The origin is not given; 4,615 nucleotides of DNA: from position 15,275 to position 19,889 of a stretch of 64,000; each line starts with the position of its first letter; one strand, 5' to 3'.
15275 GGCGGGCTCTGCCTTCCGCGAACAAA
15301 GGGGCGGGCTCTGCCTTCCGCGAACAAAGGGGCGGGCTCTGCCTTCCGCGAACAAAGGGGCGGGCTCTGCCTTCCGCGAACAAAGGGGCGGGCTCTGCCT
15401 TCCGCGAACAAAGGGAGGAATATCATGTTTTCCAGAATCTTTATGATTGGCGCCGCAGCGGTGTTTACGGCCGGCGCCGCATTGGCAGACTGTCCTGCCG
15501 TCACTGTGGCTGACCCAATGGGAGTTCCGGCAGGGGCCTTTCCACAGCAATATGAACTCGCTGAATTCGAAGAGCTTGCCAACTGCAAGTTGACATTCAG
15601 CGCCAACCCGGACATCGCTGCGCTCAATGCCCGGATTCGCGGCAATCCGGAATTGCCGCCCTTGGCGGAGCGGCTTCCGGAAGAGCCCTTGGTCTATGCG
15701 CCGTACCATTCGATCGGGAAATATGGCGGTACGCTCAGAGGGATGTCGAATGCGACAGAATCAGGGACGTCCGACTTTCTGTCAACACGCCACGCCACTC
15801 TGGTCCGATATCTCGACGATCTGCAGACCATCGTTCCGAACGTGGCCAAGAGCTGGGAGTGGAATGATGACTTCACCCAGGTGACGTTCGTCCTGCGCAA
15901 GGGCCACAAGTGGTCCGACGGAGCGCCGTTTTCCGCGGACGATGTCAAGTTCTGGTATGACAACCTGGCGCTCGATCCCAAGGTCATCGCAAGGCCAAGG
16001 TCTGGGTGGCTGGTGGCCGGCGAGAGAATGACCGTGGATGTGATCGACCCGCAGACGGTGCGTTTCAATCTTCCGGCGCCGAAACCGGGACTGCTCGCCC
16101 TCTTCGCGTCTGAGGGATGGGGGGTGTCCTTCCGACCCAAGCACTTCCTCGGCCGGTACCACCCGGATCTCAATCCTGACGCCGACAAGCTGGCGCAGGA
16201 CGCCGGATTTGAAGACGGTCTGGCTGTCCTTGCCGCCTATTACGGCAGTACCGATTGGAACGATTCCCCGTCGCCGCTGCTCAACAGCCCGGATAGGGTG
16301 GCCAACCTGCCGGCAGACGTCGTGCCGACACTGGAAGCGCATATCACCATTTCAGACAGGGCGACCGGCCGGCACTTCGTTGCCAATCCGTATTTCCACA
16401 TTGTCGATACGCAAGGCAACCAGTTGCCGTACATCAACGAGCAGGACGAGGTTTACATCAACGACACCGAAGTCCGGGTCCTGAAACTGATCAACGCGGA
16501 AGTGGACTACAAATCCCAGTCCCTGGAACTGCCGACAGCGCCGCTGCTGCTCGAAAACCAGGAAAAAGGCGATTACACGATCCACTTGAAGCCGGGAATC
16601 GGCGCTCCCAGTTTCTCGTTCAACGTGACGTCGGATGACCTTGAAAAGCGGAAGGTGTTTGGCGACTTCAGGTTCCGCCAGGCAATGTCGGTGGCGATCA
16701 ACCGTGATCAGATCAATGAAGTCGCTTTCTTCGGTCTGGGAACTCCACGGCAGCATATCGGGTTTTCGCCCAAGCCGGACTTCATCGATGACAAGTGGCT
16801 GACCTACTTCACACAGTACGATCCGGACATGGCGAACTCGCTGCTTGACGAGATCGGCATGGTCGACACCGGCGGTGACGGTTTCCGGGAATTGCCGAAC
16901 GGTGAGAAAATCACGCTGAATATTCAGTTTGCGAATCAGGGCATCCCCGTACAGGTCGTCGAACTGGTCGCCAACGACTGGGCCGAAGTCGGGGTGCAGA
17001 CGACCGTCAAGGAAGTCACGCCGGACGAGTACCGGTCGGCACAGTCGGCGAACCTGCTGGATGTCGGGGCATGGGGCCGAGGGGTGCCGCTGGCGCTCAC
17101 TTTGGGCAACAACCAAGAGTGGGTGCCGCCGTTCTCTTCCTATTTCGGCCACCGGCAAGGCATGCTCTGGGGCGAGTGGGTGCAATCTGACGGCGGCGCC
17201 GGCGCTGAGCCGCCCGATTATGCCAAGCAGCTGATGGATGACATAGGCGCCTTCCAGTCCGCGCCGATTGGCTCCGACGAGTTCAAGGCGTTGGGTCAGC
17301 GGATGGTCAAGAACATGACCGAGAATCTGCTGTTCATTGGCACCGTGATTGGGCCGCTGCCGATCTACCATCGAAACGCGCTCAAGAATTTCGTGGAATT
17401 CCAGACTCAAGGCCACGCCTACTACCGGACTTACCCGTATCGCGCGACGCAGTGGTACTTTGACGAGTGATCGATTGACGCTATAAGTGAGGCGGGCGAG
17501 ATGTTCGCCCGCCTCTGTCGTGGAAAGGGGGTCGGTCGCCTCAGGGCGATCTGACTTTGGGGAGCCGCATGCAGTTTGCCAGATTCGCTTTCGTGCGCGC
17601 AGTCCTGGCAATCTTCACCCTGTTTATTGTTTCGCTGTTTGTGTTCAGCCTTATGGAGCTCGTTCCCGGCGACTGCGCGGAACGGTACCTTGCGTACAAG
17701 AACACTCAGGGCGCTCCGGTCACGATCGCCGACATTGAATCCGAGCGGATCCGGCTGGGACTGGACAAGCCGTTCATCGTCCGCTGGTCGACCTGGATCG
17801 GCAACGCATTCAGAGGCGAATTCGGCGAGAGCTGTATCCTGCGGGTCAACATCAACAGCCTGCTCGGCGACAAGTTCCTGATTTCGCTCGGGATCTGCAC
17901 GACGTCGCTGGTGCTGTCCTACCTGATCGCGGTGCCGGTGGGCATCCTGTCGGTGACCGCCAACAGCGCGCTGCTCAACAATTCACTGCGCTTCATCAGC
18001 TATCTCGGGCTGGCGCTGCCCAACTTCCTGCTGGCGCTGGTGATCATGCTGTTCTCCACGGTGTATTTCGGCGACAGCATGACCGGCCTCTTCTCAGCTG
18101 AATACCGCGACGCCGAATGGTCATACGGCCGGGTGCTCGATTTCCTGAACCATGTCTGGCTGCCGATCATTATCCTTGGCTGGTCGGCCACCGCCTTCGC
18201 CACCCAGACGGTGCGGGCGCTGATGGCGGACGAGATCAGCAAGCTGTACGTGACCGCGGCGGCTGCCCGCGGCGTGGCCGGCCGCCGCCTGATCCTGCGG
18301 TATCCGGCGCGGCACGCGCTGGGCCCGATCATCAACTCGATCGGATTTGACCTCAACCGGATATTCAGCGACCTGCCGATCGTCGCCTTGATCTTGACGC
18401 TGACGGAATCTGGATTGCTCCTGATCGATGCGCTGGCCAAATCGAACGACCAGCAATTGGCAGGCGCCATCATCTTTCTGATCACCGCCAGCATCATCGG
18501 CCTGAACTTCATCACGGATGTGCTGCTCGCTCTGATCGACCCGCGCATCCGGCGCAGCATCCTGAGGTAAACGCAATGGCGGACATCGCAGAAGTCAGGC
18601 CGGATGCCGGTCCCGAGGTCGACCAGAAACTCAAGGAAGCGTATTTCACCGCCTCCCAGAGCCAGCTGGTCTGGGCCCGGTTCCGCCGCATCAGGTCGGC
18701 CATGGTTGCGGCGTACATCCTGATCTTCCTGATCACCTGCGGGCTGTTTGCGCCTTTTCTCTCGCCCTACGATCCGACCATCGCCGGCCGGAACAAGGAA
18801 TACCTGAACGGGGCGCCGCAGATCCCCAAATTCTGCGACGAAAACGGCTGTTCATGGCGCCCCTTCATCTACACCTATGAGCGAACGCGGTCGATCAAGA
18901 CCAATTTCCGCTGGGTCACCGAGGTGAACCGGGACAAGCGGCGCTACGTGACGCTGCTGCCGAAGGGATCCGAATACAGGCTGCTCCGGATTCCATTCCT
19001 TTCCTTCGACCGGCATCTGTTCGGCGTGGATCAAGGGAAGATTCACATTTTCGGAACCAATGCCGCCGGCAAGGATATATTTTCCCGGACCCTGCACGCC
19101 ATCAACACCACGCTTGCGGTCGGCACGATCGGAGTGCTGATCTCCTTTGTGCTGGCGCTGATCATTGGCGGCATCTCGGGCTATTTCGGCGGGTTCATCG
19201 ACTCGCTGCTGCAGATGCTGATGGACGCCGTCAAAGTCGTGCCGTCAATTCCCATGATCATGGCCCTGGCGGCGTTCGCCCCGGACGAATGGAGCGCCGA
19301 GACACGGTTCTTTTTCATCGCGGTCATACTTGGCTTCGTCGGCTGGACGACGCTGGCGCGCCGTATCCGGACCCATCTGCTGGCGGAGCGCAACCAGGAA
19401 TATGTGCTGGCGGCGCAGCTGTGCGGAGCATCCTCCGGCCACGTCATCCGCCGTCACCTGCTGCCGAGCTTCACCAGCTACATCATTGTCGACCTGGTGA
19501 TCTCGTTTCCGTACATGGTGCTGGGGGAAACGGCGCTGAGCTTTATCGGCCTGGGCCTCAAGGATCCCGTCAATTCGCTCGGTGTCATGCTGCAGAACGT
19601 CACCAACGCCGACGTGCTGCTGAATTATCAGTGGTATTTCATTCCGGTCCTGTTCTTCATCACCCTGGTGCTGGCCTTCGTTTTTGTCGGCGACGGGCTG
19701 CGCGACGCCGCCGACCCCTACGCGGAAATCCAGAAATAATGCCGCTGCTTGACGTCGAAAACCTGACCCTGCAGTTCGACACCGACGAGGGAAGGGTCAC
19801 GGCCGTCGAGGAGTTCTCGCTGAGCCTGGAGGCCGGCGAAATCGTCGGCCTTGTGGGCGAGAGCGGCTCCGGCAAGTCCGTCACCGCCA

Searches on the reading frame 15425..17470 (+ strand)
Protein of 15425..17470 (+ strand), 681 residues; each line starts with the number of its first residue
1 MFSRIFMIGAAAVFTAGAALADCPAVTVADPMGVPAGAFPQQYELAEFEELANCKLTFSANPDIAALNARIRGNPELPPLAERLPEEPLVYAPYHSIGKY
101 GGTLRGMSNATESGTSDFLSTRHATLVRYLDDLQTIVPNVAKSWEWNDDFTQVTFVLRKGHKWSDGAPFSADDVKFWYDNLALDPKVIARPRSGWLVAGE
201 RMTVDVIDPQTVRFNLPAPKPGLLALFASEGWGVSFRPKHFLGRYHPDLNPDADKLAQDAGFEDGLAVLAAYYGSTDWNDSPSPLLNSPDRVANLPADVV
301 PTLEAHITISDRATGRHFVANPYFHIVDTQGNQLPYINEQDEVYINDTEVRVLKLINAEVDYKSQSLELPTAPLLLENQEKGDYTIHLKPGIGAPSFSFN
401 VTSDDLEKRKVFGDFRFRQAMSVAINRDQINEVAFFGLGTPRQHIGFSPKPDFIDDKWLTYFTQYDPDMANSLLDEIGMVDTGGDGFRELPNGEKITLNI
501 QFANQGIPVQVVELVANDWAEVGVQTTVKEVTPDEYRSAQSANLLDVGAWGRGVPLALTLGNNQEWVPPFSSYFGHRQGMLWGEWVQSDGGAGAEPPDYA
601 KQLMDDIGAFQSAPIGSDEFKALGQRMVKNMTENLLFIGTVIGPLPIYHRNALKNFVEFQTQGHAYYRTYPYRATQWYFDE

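Call 5: search_protein_families(library=pfam, proteins=[window:15425-17470:+])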
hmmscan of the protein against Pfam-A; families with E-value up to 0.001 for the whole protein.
window:15425-17470:+ (681 aa): 1 family
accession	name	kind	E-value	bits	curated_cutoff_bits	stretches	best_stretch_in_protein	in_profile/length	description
PF00496.27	SBP_bac_5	-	1.4e-53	182.7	32.4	2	318-551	134-345/368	Bacterial extracellular solute-binding proteins, family 5 Middle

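Call 20: find_encoding_contigs(protein=window:15425-17470:+, flank=3000, max_places=10)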
Protein window:15425-17470:+ (681 aa): no gene with exactly this product is on record in the collection.

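Call 36: find_homologous_proteins(query=window:15425-17470:+, max_evalue=1e-100)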
Query window:15425-17470:+ (681 aa): 3137 proteins with E <= 1e-100 among 8000 candidates; the best 120 are listed.
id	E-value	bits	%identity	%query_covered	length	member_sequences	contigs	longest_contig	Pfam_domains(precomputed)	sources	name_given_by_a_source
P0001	0.0e+0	1557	97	100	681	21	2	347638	PF00496.28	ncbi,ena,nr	ncbi:MAG: ABC transporter substrate-binding protein [Paracoccaceae bacterium]|nr:ABC transporter sub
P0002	0.0e+0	1229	77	99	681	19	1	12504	PF00496.28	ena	-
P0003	0.0e+0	1228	76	100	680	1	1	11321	PF00496.28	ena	-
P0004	0.0e+0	1223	76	100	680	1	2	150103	PF00496.28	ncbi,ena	-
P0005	0.0e+0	1222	75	100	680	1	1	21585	PF00496.28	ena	-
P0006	0.0e+0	1220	76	100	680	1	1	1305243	PF00496.28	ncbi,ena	-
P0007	0.0e+0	1220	75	100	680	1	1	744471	PF00496.28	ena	-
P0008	0.0e+0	1220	76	100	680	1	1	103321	PF00496.28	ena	-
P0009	0.0e+0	1220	75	100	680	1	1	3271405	PF00496.28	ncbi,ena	-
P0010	0.0e+0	1219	75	100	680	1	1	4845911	PF00496.28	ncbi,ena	-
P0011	0.0e+0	1219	75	100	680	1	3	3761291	PF00496.28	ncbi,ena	-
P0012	0.0e+0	1215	76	100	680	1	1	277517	PF00496.28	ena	-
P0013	0.0e+0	1213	76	100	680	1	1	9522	PF00496.28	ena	-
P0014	0.0e+0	1201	75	100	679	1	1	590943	PF00496.28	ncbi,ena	-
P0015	0.0e+0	1200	74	100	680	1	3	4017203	PF00496.28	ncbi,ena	-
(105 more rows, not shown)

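Call 37: find_encoding_contigs(protein=P0001, flank=2500, max_places=10)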
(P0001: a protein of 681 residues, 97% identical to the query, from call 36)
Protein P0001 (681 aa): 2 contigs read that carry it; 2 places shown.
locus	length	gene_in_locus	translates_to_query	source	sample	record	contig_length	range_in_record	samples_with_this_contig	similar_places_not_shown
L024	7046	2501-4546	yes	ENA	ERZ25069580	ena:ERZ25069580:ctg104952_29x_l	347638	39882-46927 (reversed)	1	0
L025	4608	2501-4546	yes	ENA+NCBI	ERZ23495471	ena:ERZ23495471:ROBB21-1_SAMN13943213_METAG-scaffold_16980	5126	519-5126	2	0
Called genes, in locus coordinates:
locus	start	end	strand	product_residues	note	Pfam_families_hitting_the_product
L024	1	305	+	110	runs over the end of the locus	PF06296:RelE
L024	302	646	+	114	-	PF15731:MqsA_antitoxin (weak)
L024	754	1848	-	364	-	PF01590:GAF (faint), PF00512:HisKA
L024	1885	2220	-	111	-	-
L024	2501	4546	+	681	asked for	PF00496:SBP_bac_5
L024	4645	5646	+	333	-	PF19300:BPD_transp_1_N (weak), PF00528:BPD_transp_1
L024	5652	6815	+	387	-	PF12911:OppC_N, PF00528:BPD_transp_1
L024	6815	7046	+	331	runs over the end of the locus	PF00005:ABC_tran, PF13304:AAA_21 (weak), PF08352:oligo_HPY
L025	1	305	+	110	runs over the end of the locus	PF06296:RelE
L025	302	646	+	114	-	PF15731:MqsA_antitoxin (weak)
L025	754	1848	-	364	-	PF01590:GAF (faint), PF00512:HisKA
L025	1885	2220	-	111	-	-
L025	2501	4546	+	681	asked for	PF00496:SBP_bac_5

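Call 38: list_cluster_members(proteins=[P0001])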
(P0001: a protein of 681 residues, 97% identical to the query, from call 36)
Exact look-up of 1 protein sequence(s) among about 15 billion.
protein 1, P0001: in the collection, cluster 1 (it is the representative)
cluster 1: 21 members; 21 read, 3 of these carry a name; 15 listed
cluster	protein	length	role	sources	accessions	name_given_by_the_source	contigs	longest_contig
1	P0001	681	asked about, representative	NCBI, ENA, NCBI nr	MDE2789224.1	MAG: ABC transporter substrate-binding protein [Paracoccaceae bacterium] | ABC transporter substrate-binding protein [Paracoccaceae bacterium]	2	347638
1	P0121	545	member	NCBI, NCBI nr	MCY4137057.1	MAG: ABC transporter substrate-binding protein, partial [Rhodobacteraceae bacterium] | ABC transporter substrate-binding protein [Paracoccaceae bacterium]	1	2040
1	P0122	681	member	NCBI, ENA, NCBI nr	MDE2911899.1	MAG: ABC transporter substrate-binding protein [Paracoccaceae bacterium] | ABC transporter substrate-binding protein [Paracoccaceae bacterium]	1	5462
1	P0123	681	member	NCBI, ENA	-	-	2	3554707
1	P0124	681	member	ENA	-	-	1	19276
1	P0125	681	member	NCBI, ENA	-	-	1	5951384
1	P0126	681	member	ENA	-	-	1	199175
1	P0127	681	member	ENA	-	-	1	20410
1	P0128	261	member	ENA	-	-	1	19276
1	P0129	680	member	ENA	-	-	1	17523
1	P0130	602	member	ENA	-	-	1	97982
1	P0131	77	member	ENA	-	-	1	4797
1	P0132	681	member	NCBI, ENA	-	-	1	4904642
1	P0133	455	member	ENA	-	-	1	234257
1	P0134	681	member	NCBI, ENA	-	-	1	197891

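Call 40: find_encoding_contigs(protein=P0123, flank=2500, max_places=6)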
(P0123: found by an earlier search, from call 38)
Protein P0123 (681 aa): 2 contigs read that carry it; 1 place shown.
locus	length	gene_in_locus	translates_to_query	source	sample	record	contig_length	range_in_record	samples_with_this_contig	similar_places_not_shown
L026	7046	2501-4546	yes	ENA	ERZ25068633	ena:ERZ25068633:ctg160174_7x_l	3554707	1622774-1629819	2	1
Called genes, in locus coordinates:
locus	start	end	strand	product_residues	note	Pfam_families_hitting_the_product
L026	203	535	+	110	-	PF06296:RelE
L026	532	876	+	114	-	PF15731:MqsA_antitoxin (weak)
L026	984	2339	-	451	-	PF13185:GAF_2, PF01590:GAF, PF00512:HisKA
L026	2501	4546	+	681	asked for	PF00496:SBP_bac_5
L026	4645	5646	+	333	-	PF19300:BPD_transp_1_N (weak), PF00528:BPD_transp_1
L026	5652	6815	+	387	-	PF12911:OppC_N, PF00528:BPD_transp_1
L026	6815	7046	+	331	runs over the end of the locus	PF00005:ABC_tran, PF13304:AAA_21 (weak), PF08352:oligo_HPY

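Call 41: find_encoding_contigs(protein=P0125, flank=2500, max_places=6)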
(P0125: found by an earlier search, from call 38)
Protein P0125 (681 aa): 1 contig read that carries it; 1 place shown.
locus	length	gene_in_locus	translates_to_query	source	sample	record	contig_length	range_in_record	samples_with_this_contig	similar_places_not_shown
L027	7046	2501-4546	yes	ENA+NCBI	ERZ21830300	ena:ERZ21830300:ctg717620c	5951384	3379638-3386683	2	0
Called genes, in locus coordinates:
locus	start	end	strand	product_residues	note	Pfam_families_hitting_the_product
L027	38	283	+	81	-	PF06296:RelE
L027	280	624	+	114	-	PF15731:MqsA_antitoxin (weak)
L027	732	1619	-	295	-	PF00512:HisKA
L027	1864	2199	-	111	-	-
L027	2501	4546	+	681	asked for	PF00496:SBP_bac_5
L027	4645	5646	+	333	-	PF19300:BPD_transp_1_N (weak), PF00528:BPD_transp_1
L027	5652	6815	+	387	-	PF12911:OppC_N, PF00528:BPD_transp_1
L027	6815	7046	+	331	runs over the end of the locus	PF00005:ABC_tran, PF13304:AAA_21 (weak), PF08352:oligo_HPY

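Call 42: find_encoding_contigs(protein=P0132, flank=2500, max_places=6)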
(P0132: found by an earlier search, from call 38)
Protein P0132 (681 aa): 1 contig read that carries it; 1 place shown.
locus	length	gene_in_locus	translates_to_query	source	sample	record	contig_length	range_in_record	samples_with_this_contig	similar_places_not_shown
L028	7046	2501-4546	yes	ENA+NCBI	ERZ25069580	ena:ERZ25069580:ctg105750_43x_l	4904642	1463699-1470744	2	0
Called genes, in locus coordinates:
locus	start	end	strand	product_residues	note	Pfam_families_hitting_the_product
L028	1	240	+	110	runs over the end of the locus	PF06296:RelE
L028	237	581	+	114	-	PF15731:MqsA_antitoxin (weak)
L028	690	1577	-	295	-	PF00512:HisKA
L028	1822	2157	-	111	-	-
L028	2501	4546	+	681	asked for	PF00496:SBP_bac_5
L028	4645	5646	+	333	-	PF19300:BPD_transp_1_N (weak), PF00528:BPD_transp_1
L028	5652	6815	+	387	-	PF12911:OppC_N, PF00528:BPD_transp_1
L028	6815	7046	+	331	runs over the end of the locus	PF00005:ABC_tran, PF13304:AAA_21 (weak), PF08352:oligo_HPY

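Call 45: find_encoding_contigs(protein=P0126, flank=2500, max_places=6)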
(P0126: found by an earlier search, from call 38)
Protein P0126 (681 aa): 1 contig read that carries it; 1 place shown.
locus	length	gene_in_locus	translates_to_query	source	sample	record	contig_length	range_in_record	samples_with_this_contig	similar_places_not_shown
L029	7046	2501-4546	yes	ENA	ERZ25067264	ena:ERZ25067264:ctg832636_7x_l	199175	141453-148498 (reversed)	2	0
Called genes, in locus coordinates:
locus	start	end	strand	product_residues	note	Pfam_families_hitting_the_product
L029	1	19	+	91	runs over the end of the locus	-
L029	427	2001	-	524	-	PF00884:Sulfatase, PF01663:Phosphodiest (weak), PF16347:SGSH_C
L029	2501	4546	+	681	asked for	PF00496:SBP_bac_5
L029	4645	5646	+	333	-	PF19300:BPD_transp_1_N (weak), PF00528:BPD_transp_1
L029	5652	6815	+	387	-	PF12911:OppC_N, PF00528:BPD_transp_1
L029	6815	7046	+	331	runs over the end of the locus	PF00005:ABC_tran, PF13304:AAA_21 (weak), PF08352:oligo_HPY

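Call 46: find_encoding_contigs(protein=P0124, flank=2500, max_places=6)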
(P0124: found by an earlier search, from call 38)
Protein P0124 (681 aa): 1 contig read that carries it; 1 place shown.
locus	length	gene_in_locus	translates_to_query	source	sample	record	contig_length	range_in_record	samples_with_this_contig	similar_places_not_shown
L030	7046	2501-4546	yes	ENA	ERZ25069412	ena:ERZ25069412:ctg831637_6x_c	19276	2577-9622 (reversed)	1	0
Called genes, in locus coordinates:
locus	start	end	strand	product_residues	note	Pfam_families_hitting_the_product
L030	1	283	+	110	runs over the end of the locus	PF06296:RelE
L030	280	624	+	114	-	PF15731:MqsA_antitoxin (weak)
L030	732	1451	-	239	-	PF00512:HisKA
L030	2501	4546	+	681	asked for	PF00496:SBP_bac_5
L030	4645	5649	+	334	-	PF19300:BPD_transp_1_N (weak), PF00528:BPD_transp_1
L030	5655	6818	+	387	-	PF12911:OppC_N, PF00528:BPD_transp_1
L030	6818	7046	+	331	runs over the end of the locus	PF00005:ABC_tran, PF13304:AAA_21 (weak), PF08352:oligo_HPY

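Call 47: find_encoding_contigs(protein=P0127, flank=2500, max_places=6)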
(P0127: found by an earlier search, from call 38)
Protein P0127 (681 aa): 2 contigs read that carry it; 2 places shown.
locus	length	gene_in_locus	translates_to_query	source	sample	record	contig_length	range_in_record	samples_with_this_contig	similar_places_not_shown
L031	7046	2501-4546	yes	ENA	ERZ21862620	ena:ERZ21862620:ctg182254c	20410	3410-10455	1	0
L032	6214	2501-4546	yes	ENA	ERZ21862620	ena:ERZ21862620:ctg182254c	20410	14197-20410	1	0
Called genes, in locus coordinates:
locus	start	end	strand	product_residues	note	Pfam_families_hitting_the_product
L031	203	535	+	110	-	PF06296:RelE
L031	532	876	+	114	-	PF15731:MqsA_antitoxin (weak)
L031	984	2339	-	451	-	PF13185:GAF_2, PF01590:GAF, PF00512:HisKA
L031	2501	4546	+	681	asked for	PF00496:SBP_bac_5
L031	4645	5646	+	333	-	PF19300:BPD_transp_1_N (weak), PF00528:BPD_transp_1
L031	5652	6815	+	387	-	PF12911:OppC_N, PF00528:BPD_transp_1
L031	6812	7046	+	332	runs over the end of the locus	PF00005:ABC_tran, PF13304:AAA_21 (weak), PF08352:oligo_HPY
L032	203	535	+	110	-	PF06296:RelE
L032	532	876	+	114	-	PF15731:MqsA_antitoxin (weak)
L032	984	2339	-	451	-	PF13185:GAF_2, PF01590:GAF, PF00512:HisKA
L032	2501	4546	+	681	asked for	PF00496:SBP_bac_5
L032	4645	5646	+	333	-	PF19300:BPD_transp_1_N (weak), PF00528:BPD_transp_1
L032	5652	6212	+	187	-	?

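Call 48: find_encoding_contigs(protein=P0129, flank=2500, max_places=6)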
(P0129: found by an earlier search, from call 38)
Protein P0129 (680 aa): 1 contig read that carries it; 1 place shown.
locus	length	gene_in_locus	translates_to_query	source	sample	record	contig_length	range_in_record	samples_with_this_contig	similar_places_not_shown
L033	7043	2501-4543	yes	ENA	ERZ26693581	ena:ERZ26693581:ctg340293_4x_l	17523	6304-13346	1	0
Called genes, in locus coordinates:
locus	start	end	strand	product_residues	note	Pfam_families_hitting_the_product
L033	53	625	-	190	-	PF07929:PRiA4_ORF3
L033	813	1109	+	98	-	-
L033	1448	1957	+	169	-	PF05598:DUF772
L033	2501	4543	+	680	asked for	PF00496:SBP_bac_5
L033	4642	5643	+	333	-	PF19300:BPD_transp_1_N (weak), PF00528:BPD_transp_1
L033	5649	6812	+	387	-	PF12911:OppC_N, PF00528:BPD_transp_1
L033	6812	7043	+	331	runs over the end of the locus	PF00005:ABC_tran, PF13304:AAA_21 (weak), PF08352:oligo_HPY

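Call 49: find_encoding_contigs(protein=P0122, flank=2500, max_places=6)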
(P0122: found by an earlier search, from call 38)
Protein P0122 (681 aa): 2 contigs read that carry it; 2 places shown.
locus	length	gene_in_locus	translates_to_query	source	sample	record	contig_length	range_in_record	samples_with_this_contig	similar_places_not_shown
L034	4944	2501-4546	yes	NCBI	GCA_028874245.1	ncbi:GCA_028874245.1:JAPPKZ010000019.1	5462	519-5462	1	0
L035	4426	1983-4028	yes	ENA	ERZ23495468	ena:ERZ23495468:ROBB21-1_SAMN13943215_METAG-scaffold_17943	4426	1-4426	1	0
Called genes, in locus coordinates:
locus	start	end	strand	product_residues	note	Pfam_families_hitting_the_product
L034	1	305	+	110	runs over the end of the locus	PF06296:RelE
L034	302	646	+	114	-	PF15731:MqsA_antitoxin (weak)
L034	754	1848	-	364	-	PF01590:GAF (faint), PF00512:HisKA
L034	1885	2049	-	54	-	-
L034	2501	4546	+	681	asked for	PF00496:SBP_bac_5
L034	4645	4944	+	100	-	PF19300:BPD_transp_1_N (weak)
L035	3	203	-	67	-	?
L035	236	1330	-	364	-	PF01590:GAF (faint), PF00512:HisKA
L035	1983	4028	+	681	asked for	PF00496:SBP_bac_5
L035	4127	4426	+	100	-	PF19300:BPD_transp_1_N (weak)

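Call 80: find_encoding_contigs(protein=P0130, flank=3000, max_places=4)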
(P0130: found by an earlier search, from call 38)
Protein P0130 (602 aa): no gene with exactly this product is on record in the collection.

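Call 81: find_encoding_contigs(protein=P0133, flank=3000, max_places=4)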
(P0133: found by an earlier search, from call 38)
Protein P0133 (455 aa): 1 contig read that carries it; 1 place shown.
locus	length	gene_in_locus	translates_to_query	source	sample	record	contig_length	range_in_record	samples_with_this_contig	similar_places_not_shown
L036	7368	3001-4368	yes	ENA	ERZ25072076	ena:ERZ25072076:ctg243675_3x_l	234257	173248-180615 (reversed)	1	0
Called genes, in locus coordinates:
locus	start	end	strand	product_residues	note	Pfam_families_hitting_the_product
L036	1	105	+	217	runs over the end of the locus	PF00271:Helicase_C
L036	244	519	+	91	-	-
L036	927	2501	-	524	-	PF00884:Sulfatase, PF01663:Phosphodiest (weak), PF16347:SGSH_C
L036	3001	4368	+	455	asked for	PF00496:SBP_bac_5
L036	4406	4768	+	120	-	PF00496:SBP_bac_5 (weak)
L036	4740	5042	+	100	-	-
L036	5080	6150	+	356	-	PF19300:BPD_transp_1_N (weak), PF00528:BPD_transp_1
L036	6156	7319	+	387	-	PF12911:OppC_N, PF00528:BPD_transp_1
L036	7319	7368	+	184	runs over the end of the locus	PF00005:ABC_tran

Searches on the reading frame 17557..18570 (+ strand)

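Call 5: search_protein_families(library=pfam, proteins=[window:17557-18570:+])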
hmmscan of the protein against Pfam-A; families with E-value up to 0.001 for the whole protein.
window:17557-18570:+ (337 aa): 2 families
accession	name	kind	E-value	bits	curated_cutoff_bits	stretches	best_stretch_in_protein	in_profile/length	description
PF00528.27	BPD_transp_1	-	2.6e-20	73.4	26.4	1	125-333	1-184/184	Binding-protein-dependent transport system inner membrane component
PF19300.4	BPD_transp_1_N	-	2.6e-06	28.1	23.8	1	9-88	3-76/114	Binding-prot-dependent transport system membrane comp, N-term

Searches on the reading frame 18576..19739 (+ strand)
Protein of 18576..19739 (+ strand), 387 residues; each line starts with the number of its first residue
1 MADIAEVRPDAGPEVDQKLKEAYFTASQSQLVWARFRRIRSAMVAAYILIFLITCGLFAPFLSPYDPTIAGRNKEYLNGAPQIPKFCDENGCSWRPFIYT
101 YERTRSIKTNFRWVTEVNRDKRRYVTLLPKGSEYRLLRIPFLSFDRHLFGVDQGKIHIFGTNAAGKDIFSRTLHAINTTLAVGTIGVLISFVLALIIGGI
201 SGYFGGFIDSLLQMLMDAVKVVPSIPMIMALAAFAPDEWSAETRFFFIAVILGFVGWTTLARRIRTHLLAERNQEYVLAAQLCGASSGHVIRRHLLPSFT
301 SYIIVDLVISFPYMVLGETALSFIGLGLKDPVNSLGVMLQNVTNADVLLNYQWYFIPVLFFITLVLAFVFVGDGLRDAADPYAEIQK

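Call 5: search_protein_families(library=pfam, proteins=[window:18576-19739:+])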
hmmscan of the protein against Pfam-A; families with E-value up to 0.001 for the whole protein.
window:18576-19739:+ (387 aa): 2 families
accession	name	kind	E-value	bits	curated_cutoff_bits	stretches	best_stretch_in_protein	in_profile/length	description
PF00528.27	BPD_transp_1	-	5.1e-25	88.7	26.4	1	195-381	2-180/184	Binding-protein-dependent transport system inner membrane component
PF12911.12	OppC_N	-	1.3e-12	47.9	23.9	1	27-68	1-42/53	N-terminal TM domain of oligopeptide transport permease C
